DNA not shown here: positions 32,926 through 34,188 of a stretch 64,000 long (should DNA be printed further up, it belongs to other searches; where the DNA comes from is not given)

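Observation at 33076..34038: Enolase-superfamily L-Ala-D/L-Glu epimerase translationally coupled to mraY in the slot where murD normally sits; dcw cluster truncated at both ends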

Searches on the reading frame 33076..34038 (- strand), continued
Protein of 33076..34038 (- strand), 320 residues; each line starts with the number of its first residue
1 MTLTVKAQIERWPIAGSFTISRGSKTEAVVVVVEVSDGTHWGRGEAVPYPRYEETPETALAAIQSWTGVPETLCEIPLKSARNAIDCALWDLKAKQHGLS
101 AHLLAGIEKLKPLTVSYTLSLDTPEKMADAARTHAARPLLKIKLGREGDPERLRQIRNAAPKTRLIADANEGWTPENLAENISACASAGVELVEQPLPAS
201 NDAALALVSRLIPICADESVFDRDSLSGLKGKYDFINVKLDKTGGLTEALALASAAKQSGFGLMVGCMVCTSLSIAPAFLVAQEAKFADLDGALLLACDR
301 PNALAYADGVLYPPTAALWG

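Call 57: find_encoding_contigs(protein=P0019, flank=8000, max_places=2)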
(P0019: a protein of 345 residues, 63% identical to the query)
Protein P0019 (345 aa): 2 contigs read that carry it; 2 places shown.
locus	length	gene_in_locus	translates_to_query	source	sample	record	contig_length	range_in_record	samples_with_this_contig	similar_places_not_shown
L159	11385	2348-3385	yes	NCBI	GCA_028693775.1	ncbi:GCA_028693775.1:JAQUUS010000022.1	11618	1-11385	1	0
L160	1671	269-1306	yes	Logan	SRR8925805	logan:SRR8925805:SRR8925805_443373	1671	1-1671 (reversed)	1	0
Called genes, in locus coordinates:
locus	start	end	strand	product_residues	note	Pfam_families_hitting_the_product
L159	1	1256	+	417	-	PF08245:Mur_ligase_M, PF02875:Mur_ligase_C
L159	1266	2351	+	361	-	PF00953:Glycos_transf_4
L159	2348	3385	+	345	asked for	PF02746:MR_MLE_N, PF13378:MR_MLE_C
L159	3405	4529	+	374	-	PF01098:FTSW_RODA_SPOVE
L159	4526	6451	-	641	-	PF13432:TPR_16, PF14559:TPR_19 (weak), PF00515:TPR_1 (weak), PF13414:TPR_11 (weak), PF23914:TPR_CcmH_CycH, PF00515:TPR_1, PF13432:TPR_16, PF14559:TPR_19, +25 more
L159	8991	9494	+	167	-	PF04390:LptE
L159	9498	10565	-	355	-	-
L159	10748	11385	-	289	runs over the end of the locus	PF13145:Rotamase_2, PF13616:Rotamase_3, PF00639:Rotamase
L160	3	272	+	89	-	?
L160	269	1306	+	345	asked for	PF02746:MR_MLE_N, PF13378:MR_MLE_C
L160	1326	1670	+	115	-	?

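Call 58: find_encoding_contigs(protein=P0023, flank=10000, max_places=2)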
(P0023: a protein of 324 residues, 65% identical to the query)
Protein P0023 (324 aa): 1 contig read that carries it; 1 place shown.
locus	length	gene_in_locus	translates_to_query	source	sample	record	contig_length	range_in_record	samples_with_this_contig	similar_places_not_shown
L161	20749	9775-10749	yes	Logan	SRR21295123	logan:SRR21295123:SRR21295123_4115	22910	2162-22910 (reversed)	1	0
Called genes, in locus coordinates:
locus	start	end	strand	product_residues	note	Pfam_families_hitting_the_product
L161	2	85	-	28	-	?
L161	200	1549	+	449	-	PF03600:CitMHS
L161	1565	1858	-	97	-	-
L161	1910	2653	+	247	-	PF05175:MTS, PF08241:Methyltransf_11 (weak), PF08242:Methyltransf_12 (faint), PF13649:Methyltransf_25, PF13847:Methyltransf_31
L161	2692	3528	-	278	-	PF12146:Hydrolase_4 (weak), PF00561:Abhydrolase_1 (weak), PF12697:Abhydrolase_6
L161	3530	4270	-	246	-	PF20260:PUA_4, PF04452:Methyltrans_RNA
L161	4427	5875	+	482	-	PF01225:Mur_ligase, PF08245:Mur_ligase_M, PF02875:Mur_ligase_C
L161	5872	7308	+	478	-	PF08245:Mur_ligase_M, PF02875:Mur_ligase_C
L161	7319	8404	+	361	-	PF00953:Glycos_transf_4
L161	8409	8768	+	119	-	-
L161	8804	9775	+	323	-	PF00561:Abhydrolase_1, PF12697:Abhydrolase_6, PF12146:Hydrolase_4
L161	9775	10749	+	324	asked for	PF02746:MR_MLE_N, PF13378:MR_MLE_C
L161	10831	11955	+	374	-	PF01098:FTSW_RODA_SPOVE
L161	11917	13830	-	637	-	PF13432:TPR_16, PF14559:TPR_19, PF13432:TPR_16, PF00515:TPR_1, PF07719:TPR_2, PF13414:TPR_11, PF13424:TPR_12, PF13432:TPR_16, +19 more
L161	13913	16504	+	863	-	PF00133:tRNA-synt_1, PF09334:tRNA-synt_1g, PF00133:tRNA-synt_1, PF13603:tRNA-synt_1_2, PF00133:tRNA-synt_1, PF08264:Anticodon_1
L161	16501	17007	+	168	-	PF04390:LptE (weak)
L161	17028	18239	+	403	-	PF00109:ketoacyl-synt, PF00108:Thiolase_N (faint), PF02801:Ketoacyl-synt_C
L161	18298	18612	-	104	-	-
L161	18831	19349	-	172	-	-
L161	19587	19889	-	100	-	-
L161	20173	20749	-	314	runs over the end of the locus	PF00025:Arf, PF03193:RsgA_GTPase (faint), PF01926:MMR_HSR1, PF02421:FeoB_N, PF10662:PduV-EutP (weak), PF00009:GTP_EFTU (weak), PF00350:Dynamin_N (weak), PF07650:KH_2, +1 more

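Call 60: list_cluster_members(proteins=[P0019, P0127, P0172, P0174, P0182, P0121, P0130, P0229, P0159, P0142])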
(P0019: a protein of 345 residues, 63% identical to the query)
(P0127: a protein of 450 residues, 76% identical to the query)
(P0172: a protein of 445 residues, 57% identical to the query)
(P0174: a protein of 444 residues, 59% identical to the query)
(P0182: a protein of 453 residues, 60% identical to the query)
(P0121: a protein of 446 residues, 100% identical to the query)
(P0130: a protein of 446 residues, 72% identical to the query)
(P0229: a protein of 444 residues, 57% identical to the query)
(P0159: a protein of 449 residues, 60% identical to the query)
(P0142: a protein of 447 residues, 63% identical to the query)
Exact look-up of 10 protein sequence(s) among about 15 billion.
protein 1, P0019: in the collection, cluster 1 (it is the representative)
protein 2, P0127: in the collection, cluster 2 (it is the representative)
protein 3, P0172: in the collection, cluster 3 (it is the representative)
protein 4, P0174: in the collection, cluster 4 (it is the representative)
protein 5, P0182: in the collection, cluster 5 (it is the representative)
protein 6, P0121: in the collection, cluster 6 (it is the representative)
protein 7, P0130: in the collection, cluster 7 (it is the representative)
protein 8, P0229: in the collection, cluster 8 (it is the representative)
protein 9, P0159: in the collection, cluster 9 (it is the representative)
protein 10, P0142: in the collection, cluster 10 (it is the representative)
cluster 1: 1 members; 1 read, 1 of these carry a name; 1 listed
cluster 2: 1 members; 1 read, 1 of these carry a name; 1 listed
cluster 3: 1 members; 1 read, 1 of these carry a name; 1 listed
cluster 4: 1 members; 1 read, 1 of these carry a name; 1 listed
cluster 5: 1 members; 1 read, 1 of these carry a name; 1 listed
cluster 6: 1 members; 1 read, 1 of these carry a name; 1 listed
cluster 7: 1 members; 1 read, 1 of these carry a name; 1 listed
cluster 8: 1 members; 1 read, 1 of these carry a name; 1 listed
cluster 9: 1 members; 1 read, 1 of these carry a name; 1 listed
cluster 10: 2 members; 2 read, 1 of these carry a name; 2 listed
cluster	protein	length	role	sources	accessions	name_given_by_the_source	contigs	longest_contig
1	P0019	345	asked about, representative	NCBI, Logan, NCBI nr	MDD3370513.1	MAG: dipeptide epimerase [Alphaproteobacteria bacterium] | dipeptide epimerase [Alphaproteobacteria bacterium]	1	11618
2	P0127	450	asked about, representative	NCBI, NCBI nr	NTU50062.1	MAG: endonuclease domain-containing protein [Desulfobulbaceae bacterium] | endonuclease domain-containing protein [Desulfobulbaceae bacterium]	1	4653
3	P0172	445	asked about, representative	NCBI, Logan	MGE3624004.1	MAG: endonuclease domain-containing protein [Bdellovibrionales bacterium]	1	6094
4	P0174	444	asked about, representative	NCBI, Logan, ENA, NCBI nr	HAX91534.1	MAG TPA: hypothetical protein DCY07_04910 [Rhodospirillaceae bacterium] | hypothetical protein [Rhodospirillaceae bacterium]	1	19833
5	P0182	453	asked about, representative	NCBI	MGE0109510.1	MAG: endonuclease domain-containing protein [Bdellovibrionales bacterium]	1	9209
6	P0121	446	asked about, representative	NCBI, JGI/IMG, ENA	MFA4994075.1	MAG: hypothetical protein WC521_02085 [Bdellovibrionales bacterium]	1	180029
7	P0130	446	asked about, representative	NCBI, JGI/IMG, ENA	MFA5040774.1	MAG: hypothetical protein WC464_03975 [Bdellovibrionales bacterium]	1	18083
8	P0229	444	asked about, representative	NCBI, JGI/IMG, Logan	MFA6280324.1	MAG: hypothetical protein WC612_05990 [Bdellovibrionales bacterium] | hypothetical protein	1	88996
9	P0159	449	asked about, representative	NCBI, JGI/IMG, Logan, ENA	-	hypothetical protein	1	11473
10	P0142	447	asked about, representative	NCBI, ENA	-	-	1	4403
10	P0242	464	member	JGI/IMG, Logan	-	hypothetical protein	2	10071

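Call 65: find_homologous_proteins(query=L065:12365-13663:+, max_evalue=1e-40)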
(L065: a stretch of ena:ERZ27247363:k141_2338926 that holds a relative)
Query L065:12365-13663:+ (432 aa): 7820 proteins with E <= 1e-40 among 8000 candidates; the best 120 are listed.
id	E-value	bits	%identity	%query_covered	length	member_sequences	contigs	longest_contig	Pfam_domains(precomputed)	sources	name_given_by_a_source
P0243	1.0e-283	958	100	100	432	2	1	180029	PF02875.27,PF08245.19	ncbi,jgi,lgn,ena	ncbi:MAG: UDP-N-acetylmuramoyl-L-alanine--D-glutamate ligase [Bdellovibrionales bacterium]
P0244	3.3e-219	746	76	100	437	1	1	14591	PF02875.27,PF08245.19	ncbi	-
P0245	2.2e-213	727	74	99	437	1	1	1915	PF02875.27,PF08245.19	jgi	jgi:UDP-N-acetylmuramoyl-L-alanine---L-glutamate ligase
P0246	1.0e-211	721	73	100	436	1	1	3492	PF02875.27,PF08245.19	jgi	jgi:UDP-N-acetylmuramoyl-L-alanine---L-glutamate ligase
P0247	4.6e-209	713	73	100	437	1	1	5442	PF02875.27,PF08245.19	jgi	-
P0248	5.6e-207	706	72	100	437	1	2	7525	PF02875.27,PF08245.19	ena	-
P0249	1.7e-199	681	73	100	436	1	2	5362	PF02875.27,PF08245.19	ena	-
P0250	4.4e-198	676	69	100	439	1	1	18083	PF02875.27,PF08245.19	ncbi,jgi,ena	ncbi:MAG: UDP-N-acetylmuramoyl-L-alanine--D-glutamate ligase [Bdellovibrionales bacterium]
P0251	1.7e-190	651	69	100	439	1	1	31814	PF02875.27,PF08245.19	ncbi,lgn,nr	ncbi:MAG: UDP-N-acetylmuramoyl-L-alanine--D-glutamate ligase [Alphaproteobacteria bacterium]|nr:UDP-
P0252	2.5e-186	638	69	100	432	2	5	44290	PF02875.27,PF08245.19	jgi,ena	-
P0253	5.9e-170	584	63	100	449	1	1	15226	PF02875.27,PF08245.19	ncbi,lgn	-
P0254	2.9e-165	568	61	100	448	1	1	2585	PF02875.27,PF08245.19,PF21799.3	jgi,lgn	-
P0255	1.4e-156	540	60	99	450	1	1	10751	PF02875.27,PF08245.19,PF21799.3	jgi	jgi:UDP-N-acetylmuramoyl-L-alanine---L-glutamate ligase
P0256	2.8e-156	539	59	99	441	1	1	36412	PF02875.27,PF08245.19,PF21799.3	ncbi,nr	ncbi:MAG: UDP-N-acetylmuramoyl-L-alanine--D-glutamate ligase [Alphaproteobacteria bacterium]|nr:UDP-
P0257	5.5e-155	535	59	99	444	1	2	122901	PF02875.27,PF08245.19,PF21799.3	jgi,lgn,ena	jgi:UDP-N-acetylmuramoylalanine--D-glutamate ligase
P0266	1.9e-148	513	57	99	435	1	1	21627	PF02875.27,PF08245.19,PF21799.3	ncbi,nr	ncbi:MAG: UDP-N-acetylmuramoyl-L-alanine--D-glutamate ligase [Alphaproteobacteria bacterium]|nr:UDP-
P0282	5.7e-142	492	54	100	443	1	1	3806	PF02875.27,PF08245.19,PF21799.3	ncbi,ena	-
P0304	3.2e-134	466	51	99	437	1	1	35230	PF02875.27,PF08245.19,PF21799.3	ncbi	-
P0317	6.8e-131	455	48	99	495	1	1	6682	PF02875.27,PF08245.19,PF21799.3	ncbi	-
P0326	1.8e-128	447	54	99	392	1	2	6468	PF02875.27,PF08245.19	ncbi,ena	-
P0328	5.1e-128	446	54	84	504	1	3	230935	PF02875.27,PF08245.19,PF21799.3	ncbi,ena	-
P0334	2.2e-126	440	50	99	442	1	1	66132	PF02875.27,PF08245.19,PF21799.3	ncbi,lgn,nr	ncbi:MAG: UDP-N-acetylmuramoyl-L-alanine--D-glutamate ligase [Alphaproteobacteria bacterium]|nr:UDP-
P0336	3.3e-126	440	51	99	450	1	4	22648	PF08245.19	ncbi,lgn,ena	-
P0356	8.2e-123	429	52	98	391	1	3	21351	PF02875.27,PF08245.19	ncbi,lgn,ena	-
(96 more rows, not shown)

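Call 66: list_cluster_members(proteins=[P0266, P0334, P0253, P0304, P0317, P0336, P0356, P0326, P0328, P0282])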
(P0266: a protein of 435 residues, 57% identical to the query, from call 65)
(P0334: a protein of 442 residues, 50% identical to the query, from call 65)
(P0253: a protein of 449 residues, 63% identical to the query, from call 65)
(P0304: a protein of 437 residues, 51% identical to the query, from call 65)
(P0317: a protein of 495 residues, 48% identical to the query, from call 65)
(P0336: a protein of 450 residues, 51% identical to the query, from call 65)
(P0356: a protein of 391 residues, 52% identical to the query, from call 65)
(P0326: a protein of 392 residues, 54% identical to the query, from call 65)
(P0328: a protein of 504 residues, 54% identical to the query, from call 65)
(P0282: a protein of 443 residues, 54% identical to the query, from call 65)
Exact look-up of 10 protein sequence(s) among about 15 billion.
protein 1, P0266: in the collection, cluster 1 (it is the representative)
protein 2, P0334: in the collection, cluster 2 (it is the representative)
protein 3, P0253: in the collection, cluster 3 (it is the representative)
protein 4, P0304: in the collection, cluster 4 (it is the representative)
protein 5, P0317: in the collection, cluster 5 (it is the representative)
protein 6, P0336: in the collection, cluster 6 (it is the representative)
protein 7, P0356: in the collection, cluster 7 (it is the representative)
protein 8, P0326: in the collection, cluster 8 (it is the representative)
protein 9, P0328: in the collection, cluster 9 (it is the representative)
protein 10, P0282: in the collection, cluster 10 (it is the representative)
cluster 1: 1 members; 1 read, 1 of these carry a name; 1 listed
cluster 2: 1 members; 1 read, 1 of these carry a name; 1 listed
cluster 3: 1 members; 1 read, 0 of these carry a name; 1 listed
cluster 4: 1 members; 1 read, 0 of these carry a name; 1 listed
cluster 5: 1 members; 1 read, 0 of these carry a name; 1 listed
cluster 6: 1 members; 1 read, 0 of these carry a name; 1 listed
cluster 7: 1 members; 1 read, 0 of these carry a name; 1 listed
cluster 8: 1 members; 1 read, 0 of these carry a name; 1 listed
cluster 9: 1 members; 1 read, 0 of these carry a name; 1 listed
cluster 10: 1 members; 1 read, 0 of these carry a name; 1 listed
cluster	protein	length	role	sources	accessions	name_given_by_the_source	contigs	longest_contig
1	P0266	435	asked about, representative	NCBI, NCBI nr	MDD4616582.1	MAG: UDP-N-acetylmuramoyl-L-alanine--D-glutamate ligase [Alphaproteobacteria bacterium] | UDP-N-acetylmuramoyl-L-alanine--D-glutamate ligase [Alphaproteobacteria bacterium]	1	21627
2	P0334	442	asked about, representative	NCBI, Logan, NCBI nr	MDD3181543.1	MAG: UDP-N-acetylmuramoyl-L-alanine--D-glutamate ligase [Alphaproteobacteria bacterium] | UDP-N-acetylmuramoyl-L-alanine--D-glutamate ligase [Alphaproteobacteria bacterium]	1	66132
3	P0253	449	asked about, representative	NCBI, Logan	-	-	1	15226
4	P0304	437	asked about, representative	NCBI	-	-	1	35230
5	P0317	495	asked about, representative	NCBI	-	-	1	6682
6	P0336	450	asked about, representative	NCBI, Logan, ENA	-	-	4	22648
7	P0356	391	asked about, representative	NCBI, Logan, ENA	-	-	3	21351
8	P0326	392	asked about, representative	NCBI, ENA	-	-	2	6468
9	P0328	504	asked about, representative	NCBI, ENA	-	-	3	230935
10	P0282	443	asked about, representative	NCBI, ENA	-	-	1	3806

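Call 67: find_encoding_contigs(protein=P0266, flank=10000, max_places=3)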
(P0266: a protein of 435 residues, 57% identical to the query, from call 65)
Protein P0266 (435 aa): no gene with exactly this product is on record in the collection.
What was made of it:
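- On MurD2/MurL pathway as a property of this genome: DNA around P0266 was not retrievable (call 67).
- Its DNA could not be fetched (call 67).
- Tried and rejected: None on record, and the look-ups were exhausted (call 67).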
